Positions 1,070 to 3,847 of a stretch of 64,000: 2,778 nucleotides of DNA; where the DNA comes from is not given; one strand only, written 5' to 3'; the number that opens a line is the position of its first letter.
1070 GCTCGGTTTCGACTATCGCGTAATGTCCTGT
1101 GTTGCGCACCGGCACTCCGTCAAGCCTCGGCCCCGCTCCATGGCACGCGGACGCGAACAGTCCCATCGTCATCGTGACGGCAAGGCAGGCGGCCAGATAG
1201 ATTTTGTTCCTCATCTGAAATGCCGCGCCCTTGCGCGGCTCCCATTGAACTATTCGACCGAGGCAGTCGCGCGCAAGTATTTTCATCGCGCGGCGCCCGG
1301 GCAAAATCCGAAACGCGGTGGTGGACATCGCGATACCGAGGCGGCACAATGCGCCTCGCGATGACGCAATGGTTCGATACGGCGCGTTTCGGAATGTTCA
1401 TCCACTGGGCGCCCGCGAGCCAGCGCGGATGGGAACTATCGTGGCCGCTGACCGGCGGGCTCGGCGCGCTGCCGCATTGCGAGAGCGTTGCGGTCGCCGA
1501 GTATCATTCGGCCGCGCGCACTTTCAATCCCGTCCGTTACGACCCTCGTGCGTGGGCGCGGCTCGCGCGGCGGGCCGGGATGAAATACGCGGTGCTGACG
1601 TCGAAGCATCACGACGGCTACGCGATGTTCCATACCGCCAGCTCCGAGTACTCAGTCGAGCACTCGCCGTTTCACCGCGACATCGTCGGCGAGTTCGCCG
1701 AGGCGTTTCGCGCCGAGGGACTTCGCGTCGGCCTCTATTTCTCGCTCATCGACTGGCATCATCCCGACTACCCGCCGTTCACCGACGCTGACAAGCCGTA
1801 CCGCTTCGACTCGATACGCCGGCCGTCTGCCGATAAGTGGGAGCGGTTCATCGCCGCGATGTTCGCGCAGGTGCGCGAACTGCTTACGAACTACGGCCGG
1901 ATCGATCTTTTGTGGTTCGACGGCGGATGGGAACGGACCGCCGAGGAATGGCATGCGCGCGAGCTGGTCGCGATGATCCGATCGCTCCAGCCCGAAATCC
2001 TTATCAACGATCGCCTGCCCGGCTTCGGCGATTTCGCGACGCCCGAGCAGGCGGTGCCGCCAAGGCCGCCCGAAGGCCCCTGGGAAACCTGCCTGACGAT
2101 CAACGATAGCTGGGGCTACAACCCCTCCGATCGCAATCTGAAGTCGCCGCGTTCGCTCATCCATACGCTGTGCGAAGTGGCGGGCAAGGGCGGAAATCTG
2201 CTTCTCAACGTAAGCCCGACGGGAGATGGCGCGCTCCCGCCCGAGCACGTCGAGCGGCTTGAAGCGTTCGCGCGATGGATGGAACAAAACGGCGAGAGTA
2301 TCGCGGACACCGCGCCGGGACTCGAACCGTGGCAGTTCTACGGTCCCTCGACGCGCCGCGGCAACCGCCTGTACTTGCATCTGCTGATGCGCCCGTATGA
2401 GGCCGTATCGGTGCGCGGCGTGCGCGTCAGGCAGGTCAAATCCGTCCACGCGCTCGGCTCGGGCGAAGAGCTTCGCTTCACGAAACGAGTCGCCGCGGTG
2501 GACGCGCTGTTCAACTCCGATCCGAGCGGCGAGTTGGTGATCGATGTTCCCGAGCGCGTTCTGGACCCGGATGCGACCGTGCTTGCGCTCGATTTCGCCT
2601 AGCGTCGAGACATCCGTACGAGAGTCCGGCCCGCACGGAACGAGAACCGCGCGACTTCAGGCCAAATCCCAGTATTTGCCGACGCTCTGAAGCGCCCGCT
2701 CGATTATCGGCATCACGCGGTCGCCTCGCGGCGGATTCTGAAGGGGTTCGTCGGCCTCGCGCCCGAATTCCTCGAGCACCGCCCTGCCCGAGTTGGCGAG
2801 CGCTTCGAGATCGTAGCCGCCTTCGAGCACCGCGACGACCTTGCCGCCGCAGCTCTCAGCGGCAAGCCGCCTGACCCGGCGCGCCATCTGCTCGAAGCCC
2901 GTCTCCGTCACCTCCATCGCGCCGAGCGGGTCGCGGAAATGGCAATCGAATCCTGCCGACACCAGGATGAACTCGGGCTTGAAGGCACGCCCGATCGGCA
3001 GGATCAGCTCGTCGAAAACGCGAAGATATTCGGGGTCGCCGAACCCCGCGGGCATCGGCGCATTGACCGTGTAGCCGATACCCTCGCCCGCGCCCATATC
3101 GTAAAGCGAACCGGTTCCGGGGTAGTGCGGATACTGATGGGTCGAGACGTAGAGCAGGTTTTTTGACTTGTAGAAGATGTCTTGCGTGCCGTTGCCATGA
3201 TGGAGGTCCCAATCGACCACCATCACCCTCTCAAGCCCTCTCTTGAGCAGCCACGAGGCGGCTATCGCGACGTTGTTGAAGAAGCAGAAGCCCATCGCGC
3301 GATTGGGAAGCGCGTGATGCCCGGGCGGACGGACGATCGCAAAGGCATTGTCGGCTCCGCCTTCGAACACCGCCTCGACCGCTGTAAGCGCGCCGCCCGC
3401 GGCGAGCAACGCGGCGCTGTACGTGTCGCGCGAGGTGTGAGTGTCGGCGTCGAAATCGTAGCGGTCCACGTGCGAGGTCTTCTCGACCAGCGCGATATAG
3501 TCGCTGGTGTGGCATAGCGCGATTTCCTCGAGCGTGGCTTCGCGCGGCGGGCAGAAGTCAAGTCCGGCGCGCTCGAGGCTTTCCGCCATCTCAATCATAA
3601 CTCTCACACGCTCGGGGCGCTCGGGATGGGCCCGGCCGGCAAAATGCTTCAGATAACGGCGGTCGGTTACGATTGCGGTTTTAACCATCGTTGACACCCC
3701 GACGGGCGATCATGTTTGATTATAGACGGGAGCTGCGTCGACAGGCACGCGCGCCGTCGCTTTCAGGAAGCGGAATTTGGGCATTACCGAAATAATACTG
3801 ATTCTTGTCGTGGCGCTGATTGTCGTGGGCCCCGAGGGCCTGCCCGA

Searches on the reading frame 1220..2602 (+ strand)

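Call 63: search_protein_families(library=pfam, proteins=[window:1220-2602:+], max_evalue=0.00001)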
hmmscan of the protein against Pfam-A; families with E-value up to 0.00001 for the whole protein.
window:1220-2602:+ (460 aa): 1 family
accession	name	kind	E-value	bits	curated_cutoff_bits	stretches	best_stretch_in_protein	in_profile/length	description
PF01120.23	Alpha_L_fucos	-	4.4e-91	306.3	25.2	1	47-359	25-345/345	Alpha-L-fucosidase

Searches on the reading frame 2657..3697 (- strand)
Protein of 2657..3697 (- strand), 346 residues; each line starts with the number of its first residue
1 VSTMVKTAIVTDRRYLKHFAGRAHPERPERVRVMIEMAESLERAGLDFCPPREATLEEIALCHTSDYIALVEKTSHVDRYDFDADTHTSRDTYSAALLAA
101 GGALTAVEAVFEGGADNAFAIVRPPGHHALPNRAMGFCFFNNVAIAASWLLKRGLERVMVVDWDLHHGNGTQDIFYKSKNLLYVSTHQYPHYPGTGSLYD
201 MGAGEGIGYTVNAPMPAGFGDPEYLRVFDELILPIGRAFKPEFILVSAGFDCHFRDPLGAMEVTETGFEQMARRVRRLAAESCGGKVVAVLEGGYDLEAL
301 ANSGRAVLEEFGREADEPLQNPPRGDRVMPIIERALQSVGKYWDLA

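Call 63: search_protein_families(library=pfam, proteins=[window:2657-3697:-], max_evalue=0.00001)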
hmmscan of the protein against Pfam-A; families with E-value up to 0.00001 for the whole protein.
window:2657-3697:- (346 aa): 1 family
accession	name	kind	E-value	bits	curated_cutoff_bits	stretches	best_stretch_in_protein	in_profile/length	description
PF00850.24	Hist_deacetyl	-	4.8e-97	325.3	27.9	1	24-309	1-296/298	Histone deacetylase domain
